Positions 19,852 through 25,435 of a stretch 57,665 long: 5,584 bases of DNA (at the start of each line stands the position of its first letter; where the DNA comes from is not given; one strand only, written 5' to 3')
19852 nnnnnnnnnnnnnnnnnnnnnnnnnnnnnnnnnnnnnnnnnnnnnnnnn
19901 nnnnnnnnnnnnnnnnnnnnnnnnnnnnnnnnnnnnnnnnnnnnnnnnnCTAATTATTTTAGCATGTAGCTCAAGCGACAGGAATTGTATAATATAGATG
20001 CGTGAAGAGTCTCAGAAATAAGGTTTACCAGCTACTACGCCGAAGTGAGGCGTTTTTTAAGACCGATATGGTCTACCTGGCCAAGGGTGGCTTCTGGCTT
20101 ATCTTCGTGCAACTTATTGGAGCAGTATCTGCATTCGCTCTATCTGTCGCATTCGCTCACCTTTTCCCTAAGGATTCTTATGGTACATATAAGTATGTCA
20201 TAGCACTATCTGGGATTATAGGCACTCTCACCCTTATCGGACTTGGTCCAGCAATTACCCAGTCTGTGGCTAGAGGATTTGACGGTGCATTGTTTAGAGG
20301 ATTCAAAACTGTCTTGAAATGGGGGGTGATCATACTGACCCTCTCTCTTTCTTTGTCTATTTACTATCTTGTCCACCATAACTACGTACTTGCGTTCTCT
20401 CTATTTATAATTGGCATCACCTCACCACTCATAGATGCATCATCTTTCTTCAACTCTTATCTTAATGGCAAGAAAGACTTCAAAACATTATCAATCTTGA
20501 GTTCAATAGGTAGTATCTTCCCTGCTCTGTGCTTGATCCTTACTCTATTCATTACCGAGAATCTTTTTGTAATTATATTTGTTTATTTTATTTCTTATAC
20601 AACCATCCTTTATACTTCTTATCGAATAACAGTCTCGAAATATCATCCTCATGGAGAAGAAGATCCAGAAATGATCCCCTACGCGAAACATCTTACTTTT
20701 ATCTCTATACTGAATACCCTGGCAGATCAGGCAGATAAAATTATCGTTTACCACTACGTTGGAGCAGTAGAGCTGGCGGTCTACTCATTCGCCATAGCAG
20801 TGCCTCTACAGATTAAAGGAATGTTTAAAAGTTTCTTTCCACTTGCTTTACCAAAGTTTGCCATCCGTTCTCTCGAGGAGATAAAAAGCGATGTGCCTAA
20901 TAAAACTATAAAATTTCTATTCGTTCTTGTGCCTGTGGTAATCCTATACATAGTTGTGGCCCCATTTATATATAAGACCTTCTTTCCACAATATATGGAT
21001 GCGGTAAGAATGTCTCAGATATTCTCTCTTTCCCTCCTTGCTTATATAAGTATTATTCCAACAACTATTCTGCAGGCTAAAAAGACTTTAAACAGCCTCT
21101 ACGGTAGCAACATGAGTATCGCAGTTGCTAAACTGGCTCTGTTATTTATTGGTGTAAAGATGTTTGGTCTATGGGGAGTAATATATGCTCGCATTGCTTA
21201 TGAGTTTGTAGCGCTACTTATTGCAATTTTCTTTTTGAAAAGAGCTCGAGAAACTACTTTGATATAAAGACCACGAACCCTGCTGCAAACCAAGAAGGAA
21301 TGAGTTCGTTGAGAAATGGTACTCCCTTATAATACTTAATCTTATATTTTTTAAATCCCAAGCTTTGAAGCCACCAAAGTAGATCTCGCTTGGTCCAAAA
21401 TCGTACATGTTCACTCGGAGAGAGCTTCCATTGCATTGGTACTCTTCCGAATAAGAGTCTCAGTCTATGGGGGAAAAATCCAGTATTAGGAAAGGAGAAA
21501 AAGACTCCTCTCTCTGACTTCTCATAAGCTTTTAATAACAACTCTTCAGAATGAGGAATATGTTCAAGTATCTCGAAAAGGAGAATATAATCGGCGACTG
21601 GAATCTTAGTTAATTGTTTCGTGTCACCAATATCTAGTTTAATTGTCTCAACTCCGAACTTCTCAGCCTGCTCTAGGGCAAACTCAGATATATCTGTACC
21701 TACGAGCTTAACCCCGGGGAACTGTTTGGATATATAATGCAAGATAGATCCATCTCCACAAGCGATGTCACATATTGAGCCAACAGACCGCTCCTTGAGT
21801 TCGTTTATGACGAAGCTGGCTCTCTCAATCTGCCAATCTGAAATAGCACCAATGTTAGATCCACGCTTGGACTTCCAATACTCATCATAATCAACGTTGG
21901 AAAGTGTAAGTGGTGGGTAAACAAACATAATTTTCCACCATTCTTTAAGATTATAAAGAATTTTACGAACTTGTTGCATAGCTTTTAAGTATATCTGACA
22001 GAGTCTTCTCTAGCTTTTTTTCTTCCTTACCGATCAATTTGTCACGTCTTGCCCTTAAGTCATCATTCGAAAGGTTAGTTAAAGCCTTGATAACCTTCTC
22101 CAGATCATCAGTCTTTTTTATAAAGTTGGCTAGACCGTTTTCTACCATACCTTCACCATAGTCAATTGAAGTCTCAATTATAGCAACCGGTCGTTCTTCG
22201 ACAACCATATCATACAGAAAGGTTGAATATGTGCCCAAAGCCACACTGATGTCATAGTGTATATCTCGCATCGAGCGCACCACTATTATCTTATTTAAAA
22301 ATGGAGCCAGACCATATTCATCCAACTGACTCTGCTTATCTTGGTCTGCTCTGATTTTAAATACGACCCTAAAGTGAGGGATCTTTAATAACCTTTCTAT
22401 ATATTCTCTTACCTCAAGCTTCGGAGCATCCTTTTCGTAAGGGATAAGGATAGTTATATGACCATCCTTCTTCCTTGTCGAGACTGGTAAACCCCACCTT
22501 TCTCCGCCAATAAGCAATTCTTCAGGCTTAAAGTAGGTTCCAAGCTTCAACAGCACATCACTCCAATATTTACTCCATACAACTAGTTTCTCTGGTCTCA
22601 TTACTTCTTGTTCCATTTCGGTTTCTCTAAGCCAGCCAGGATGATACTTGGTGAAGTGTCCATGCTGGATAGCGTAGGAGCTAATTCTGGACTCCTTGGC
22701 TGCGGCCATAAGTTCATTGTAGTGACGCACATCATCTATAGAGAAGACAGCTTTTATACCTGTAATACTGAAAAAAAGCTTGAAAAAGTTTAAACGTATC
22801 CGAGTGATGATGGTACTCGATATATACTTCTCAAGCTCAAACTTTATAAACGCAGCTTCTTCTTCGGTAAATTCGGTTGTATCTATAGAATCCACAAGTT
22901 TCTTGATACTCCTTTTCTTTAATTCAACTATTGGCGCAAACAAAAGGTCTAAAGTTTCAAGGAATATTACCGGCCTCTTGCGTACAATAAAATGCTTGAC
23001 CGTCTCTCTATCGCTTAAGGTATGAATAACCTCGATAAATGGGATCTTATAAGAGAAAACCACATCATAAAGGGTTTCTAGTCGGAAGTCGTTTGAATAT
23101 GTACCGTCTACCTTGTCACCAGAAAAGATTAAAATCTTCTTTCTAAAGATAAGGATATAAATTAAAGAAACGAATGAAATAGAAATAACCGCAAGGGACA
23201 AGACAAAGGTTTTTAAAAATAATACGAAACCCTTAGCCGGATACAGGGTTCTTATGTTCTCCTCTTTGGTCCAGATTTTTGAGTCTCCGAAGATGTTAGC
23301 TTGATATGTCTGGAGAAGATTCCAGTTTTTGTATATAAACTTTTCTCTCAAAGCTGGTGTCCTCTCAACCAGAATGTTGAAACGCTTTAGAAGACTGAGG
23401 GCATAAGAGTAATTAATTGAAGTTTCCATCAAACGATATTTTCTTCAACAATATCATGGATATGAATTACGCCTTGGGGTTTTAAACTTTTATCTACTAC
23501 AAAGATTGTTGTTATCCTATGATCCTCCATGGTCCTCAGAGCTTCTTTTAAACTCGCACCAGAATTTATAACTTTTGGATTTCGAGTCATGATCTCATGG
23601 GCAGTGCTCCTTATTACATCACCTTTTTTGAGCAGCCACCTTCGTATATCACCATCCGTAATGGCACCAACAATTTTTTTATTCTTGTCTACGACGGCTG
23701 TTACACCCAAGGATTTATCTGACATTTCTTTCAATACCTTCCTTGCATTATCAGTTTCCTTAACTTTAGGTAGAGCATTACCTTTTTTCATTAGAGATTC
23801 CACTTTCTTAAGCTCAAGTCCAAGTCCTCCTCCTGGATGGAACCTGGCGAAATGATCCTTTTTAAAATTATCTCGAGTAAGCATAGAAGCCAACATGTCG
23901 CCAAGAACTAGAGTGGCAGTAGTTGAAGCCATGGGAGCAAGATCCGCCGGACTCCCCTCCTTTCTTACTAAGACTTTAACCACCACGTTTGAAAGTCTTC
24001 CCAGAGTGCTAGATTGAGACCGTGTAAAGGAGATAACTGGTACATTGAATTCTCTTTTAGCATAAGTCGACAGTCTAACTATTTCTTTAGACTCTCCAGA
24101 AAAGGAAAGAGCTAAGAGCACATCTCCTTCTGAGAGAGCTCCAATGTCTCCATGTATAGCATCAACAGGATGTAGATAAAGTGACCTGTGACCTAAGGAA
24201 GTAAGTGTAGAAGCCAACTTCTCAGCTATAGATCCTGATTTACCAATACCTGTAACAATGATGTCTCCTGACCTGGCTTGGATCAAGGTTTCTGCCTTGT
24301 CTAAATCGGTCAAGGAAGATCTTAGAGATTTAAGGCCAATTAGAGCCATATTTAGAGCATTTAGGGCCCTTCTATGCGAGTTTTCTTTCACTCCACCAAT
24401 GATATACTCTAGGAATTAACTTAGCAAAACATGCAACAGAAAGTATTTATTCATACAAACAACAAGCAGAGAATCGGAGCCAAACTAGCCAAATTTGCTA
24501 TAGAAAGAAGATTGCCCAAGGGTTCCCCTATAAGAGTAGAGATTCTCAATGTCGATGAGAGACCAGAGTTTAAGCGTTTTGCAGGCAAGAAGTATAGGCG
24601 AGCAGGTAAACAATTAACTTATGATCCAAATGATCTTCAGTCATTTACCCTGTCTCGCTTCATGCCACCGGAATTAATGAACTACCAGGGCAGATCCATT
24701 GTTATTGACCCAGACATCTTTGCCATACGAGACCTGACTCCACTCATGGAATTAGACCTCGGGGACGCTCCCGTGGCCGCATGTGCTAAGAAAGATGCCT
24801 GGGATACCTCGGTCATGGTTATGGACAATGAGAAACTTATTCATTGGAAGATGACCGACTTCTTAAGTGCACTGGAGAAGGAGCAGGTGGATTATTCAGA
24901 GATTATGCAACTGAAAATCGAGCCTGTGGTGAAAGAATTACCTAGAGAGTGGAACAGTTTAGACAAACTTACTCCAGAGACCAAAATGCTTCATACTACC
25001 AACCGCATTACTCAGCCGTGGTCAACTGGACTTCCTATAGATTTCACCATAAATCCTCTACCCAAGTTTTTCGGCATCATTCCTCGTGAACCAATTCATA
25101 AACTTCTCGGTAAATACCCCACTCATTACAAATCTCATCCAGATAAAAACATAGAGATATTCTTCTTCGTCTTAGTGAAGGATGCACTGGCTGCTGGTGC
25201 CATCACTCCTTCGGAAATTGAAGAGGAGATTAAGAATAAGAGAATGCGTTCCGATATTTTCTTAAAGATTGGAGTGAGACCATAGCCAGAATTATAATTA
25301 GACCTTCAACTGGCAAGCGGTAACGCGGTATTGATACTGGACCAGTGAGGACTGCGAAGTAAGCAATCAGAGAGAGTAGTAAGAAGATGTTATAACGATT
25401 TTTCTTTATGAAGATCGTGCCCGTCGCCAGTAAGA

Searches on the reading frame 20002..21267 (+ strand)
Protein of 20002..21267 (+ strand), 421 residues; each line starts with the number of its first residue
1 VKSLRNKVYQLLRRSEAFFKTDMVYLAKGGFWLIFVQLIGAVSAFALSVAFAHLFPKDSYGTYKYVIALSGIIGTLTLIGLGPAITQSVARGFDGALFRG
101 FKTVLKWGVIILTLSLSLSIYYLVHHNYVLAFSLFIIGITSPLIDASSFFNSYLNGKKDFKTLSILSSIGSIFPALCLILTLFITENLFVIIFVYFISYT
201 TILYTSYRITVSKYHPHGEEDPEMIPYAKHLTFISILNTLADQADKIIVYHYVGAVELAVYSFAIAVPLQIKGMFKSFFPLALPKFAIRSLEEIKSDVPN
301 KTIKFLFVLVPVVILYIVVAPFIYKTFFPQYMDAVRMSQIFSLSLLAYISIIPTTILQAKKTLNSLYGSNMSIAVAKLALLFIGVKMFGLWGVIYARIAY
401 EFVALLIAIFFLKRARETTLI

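Call 34: search_protein_families(library=pfam, proteins=[window:20002-21267:+], max_evalue=0.00001)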
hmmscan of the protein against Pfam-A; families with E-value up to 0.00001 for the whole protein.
window:20002-21267:+ (421 aa): 2 families
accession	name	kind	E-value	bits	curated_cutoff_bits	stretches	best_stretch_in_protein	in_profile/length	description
PF01943.22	Polysacc_synt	-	1.1e-15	58.2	28.2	1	26-274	1-257/274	Polysaccharide biosynthesis protein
PF13440.11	Polysacc_synt_3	-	4.1e-08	33.2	23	1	52-329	3-285/293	Polysaccharide biosynthesis protein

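Call 36: search_protein_families(library=ncbifam, proteins=[window:20002-21267:+], max_evalue=0.001)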
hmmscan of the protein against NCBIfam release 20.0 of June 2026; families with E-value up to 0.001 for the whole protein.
window:20002-21267:+ (421 aa): 0 families

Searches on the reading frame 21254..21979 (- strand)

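Call 34: search_protein_families(library=pfam, proteins=[window:21254-21979:-], max_evalue=0.00001)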
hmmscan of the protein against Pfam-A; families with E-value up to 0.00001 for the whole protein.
window:21254-21979:- (241 aa): 6 families
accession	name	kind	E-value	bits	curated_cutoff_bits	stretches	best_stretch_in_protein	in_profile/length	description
PF13489.12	Methyltransf_23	-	8.1e-15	55.4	27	1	62-211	19-161/164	Methyltransferase domain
PF08242.18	Methyltransf_12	-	1.1e-10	42.5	30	1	71-152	2-89/98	Methyltransferase domain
PF13847.12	Methyltransf_31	-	5.5e-10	39.5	27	1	68-159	6-105/145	Methyltransferase domain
PF13649.12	Methyltransf_25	-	6.2e-08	33.7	27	1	69-147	1-85/97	Methyltransferase domain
PF07021.18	MetW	-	3.9e-07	30.3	21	1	68-183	16-130/193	Methionine biosynthesis protein MetW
PF00891.24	Methyltransf_2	-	4.6e-07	29.8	22.3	1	44-140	42-139/210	O-methyltransferase domain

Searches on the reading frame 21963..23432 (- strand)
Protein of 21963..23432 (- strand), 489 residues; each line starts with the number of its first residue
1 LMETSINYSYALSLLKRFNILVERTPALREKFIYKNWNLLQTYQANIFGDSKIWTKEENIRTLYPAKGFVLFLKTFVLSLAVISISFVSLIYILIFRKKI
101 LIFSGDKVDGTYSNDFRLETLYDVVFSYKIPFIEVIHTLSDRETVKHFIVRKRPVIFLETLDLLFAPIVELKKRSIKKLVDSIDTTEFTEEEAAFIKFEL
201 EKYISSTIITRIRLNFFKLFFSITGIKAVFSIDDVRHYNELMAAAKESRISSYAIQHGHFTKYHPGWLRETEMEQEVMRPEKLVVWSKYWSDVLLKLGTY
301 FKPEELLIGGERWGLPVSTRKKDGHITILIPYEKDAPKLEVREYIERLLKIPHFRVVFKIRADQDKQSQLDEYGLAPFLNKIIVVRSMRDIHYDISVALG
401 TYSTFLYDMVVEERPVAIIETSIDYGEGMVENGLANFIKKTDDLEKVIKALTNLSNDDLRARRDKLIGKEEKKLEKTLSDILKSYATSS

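Call 34: search_protein_families(library=pfam, proteins=[window:21963-23432:-], max_evalue=0.00001)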
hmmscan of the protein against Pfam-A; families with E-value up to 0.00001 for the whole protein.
window:21963-23432:- (489 aa): 0 families

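Call 36: search_protein_families(library=ncbifam, proteins=[window:21963-23432:-], max_evalue=0.001)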
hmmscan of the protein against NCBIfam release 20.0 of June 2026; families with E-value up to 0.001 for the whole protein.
window:21963-23432:- (489 aa): 0 families

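Call 68: search_protein_families(library=pfam, proteins=[window:21963-23432:-], max_evalue=0.1)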
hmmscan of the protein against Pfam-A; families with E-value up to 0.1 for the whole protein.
window:21963-23432:- (489 aa): 0 families

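Call 86: find_homologous_proteins(query=window:21963-23432:-)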
Query window:21963-23432:- (489 aa): 52 proteins with E <= 0.001 among 8000 candidates.
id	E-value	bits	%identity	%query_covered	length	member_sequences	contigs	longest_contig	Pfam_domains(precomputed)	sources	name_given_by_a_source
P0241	0.0e+0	1067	100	100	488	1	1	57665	-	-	-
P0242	4.4e-238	809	73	99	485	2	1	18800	-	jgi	jgi:hypothetical protein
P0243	1.9e-158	546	50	100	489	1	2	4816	-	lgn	-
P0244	2.6e-152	526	50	99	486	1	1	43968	-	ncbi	-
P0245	1.5e-146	507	46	99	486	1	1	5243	-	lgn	-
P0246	1.6e-143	497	48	99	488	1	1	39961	-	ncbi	-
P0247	9.2e-129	448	44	99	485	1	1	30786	-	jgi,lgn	-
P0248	2.4e-128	447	46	99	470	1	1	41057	-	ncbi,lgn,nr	ncbi:MAG: hypothetical protein Q7R67_01870 [bacterium]|nr:hypothetical protein [bacterium]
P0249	5.8e-126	439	45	98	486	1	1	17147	-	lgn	-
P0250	1.1e-125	438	46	99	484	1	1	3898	-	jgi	jgi:hypothetical protein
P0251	7.9e-125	435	42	99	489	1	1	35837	-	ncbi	-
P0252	1.5e-123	431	42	100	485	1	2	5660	-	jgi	jgi:hypothetical protein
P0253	3.9e-122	426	42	99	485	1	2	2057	-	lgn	-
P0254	6.9e-122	425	42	100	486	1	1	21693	-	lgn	-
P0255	1.3e-121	425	41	99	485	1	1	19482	-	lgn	-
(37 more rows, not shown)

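Call 93: predict_structure(alignment_id=A2)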
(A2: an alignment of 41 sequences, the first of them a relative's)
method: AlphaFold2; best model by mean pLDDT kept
length: 488 residues; sequences in the alignment: 41
mean_pLDDT: 93.5   pTM: 0.90
mean pLDDT of the five models: 93.5, 93.4, 93.1, 92.4, 92.0
residues with pLDDT >= 90: 416; 70-90: 66; 50-70: 3; < 50: 3
segments of 3 or more residues with pLDDT < 50: none
pLDDT, mean of each block of 10 residues (from residue 1): 78 97 98 97 96 92 87 91 95 94 95 95 96 92 95 93 92 97 96 98 96 97 97 92 98 93 90 96 97 96 96 76 91 93 97 96 93 96 89 92 92 96 91 96 97 95 91 95 79
secondary structure, 60 per line:
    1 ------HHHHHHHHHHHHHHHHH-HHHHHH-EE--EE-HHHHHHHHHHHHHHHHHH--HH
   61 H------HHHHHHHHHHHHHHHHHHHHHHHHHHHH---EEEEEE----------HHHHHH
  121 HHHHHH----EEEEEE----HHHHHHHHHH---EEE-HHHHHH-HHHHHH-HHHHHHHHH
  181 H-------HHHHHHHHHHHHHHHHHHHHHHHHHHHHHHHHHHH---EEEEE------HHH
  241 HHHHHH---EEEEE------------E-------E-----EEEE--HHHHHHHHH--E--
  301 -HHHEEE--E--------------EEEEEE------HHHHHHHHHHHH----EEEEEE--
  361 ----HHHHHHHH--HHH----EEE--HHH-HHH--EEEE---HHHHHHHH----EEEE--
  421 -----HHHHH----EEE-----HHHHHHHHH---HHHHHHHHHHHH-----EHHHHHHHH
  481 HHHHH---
elements in order: H7-23 H25-30 H39-56 H68-95 E99-104 H115-126 E131-136 H141-150 E154-156 H158-163 H165-170 H172-181 H189-223 E227-231 H238-246 E250-254 E281-284 H287-295 E305-307 E325-330 H337-348 E353-358 H365-372 E382-384 E396-399 H403-410 E415-418 H426-430 E435-437 H443-451 H455-466 H473-485

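Call 95: fold_search(model_id=the predicted structure, library=pdb)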
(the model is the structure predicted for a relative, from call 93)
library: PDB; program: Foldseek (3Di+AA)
matches with E <= 10: 1569; with E <= 0.001: 235
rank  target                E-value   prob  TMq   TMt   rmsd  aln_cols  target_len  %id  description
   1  3ia7_A                4.9e-10  1.00  0.49  0.58   7.5       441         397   11  Crystal Structure of CalG4, the Calicheamicin Glycosyltransferase (released 2010-06-02)
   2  5n80                  1.3e-09  1.00  0.39  0.50  10.3       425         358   10  glycosyltransferase LPS biosynthesis in complex with UDP (released 2018-03-14)
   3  1v4v_A                1.9e-08  1.00  0.43  0.52   8.7       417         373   12  Crystal Structure Of UDP-N-Acetylglucosamine 2-Epimerase From Thermus Thermophilus HB8 (released 2003-12-02)
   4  5enz_B                2.0e-08  1.00  0.44  0.55   8.1       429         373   12  S. aureus MnaA-UDP co-structure (released 2016-04-27)
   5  9cm8_A                2.0e-08  1.00  0.45  0.56   7.4       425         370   12  UDP-GlcNAc 2-epimerase MnaA of Paenibacillus alvei (released 2024-10-02)
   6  6j31_A                2.1e-08  1.00  0.46  0.56   7.5       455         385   10  Crystal Structure Analysis of the Glycotransferase of kitacinnamycin (released 2020-01-15)
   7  3oti_A                2.6e-08  1.00  0.45  0.56   9.0       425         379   10  Crystal Structure of CalG3, Calicheamicin Glycostyltransferase, TDP and calicheamicin T0 bound form (released 2010-12-15)
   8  1o6c_B                2.6e-08  1.00  0.40  0.49   8.8       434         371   13  Crystal structure of UDP-N-acetylglucosamine 2-epimerase (released 2003-11-25)
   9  5enz_A                2.7e-08  1.00  0.42  0.52   8.4       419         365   12  S. aureus MnaA-UDP co-structure (released 2016-04-27)
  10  1nlm_A                2.8e-08  1.00  0.45  0.59   7.2       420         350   10  CRYSTAL STRUCTURE OF MURG:GLCNAC COMPLEX (released 2003-02-11)
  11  4fkz_B                2.8e-08  1.00  0.42  0.51   8.6       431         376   13  Crystal structure of Bacillus subtilis UDP-GlcNAc 2-epimerase in complex with UDP-GlcNAc and UDP (released 2013-05-08)
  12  5xvs_B                4.1e-08  1.00  0.34  0.42  14.0       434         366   12  Crystal structure of UDP-GlcNAc 2-epimerase NeuC complexed with UDP (released 2018-04-11)
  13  2iyf_A                4.3e-08  1.00  0.49  0.60   7.8       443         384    9  The crystal structure of macrolide glycosyltransferases: A blueprint for antibiotic engineering (released 2007-03-27)
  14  3ia7_B                4.3e-08  1.00  0.47  0.57   7.8       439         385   11  Crystal Structure of CalG4, the Calicheamicin Glycosyltransferase (released 2010-06-02)
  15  8ahe_A                4.6e-08  1.00  0.44  0.54   8.6       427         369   12  PAC-FragmentDEL: Photoactivated covalent capture of DNA encoded fragments for hit discovery (released 2022-09-14)
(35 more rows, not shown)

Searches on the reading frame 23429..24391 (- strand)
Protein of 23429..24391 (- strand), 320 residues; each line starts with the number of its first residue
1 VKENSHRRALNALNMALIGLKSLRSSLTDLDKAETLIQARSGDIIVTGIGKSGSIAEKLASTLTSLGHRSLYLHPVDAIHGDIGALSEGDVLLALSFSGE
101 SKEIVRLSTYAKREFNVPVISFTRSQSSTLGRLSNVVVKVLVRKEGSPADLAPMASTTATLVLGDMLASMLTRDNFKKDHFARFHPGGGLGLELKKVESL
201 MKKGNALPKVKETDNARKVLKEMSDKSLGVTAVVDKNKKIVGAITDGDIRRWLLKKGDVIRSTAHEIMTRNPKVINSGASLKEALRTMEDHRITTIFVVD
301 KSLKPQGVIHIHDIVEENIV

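Call 34: search_protein_families(library=pfam, proteins=[window:23429-24391:-], max_evalue=0.00001)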
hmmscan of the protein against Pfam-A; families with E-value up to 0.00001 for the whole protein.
window:23429-24391:- (320 aa): 2 families
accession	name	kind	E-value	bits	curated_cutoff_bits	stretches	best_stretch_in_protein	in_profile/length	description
PF00571.33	CBS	-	1.3e-21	77.1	24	2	266-316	3-53/57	CBS domain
PF01380.27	SIS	-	1.1e-20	74.2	25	1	41-170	5-131/131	SIS domain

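Call 36: search_protein_families(library=ncbifam, proteins=[window:23429-24391:-], max_evalue=0.001)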
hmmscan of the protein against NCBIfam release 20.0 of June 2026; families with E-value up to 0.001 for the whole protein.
window:23429-24391:- (320 aa): 25 families
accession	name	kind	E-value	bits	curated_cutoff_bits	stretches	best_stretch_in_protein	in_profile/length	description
TIGR00393.1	kpsF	subfamily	2.1e-78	263.6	203.7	1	42-310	1-268/268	KpsF/GutQ family sugar-phosphate isomerase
NF008141.0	PRK10892.1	equivalog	4.1e-68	230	505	1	29-319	37-327/328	arabinose-5-phosphate isomerase KdsD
NF008581.0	PRK11543.1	equivalog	2.5e-66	223.9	481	1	30-319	31-320/321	arabinose-5-phosphate isomerase GutQ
NF008590.0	PRK11557.1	equivalog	1.5e-12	47.5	355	1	38-175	131-263/282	MurR/RpiR family transcriptional regulator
TIGR03127.2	RuMP_HxlB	equivalog_domain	6.3e-11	42.5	160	1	34-170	24-158/178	6-phospho-3-hexuloisomerase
NF041755.1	RuMP_HxlAB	equivalog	5.6e-10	38.7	500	1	35-157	238-356/391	bifunctional 3-hexulose-6-phosphate synthase/6-phospho-3-hexuloisomerase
NF053603.1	HhpR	exception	7e-10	38.5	520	1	206-317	70-182/282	CBS domain-containing high hydrostatic pressure regulator HhpR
NF040776.2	AlsR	equivalog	1.7e-08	33.7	400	1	32-138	122-225/279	transcriptional repressor AlsR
NF011443.0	PRK14869.1-5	equivalog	2.2e-08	33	335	1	260-318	67-125/546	putative manganese-dependent inorganic diphosphatase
NF041552.1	TF_PrdR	equivalog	2.4e-08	32.8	795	1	195-316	6-123/577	sigma-54 dependent transcriptional regulator PrdR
NF012026.0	PRK15482.1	equivalog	6.6e-08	32.4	408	1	26-141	118-234/285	HTH-type transcriptional regulator MurR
NF008458.0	PRK11337.1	equivalog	1.9e-07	30.3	378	1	33-139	135-238/293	MurR/RpiR family transcriptional regulator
NF008451.0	PRK11302.1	subfamily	9.7e-07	28.5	296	1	32-172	120-255/286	transcriptional regulator HexR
NF011440.0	PRK14869.1-2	equivalog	2.9e-06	26.2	746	0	265-318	70-123/541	putative manganese-dependent inorganic diphosphatase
TIGR01186.1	proV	subfamily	3e-06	26.6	326.6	1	197-312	241-351/363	betaine/proline/choline family ABC transporter ATP-binding protein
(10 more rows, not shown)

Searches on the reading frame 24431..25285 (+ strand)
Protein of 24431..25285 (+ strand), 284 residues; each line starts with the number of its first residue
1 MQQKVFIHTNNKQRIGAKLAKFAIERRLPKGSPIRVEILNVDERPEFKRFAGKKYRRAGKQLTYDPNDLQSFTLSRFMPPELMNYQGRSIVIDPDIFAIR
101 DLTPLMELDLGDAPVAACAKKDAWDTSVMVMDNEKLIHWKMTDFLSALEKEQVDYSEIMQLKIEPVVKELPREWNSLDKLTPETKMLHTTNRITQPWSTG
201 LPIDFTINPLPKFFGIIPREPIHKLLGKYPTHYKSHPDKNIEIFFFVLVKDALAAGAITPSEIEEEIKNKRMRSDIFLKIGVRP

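Call 34: search_protein_families(library=pfam, proteins=[window:24431-25285:+], max_evalue=0.00001)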
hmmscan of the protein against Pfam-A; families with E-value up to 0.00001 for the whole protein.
window:24431-25285:+ (284 aa): 0 families

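Call 36: search_protein_families(library=ncbifam, proteins=[window:24431-25285:+], max_evalue=0.001)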
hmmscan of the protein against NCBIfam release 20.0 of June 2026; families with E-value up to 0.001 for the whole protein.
window:24431-25285:+ (284 aa): 0 families

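Call 68: search_protein_families(library=pfam, proteins=[window:24431-25285:+], max_evalue=0.1)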
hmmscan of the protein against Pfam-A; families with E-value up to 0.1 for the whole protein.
window:24431-25285:+ (284 aa): 1 family
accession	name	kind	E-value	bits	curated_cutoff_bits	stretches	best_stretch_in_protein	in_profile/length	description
PF01501.26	Glyco_transf_8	-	1.5e-05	25.1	24.3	1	47-126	60-142/253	Glycosyl transferase family 8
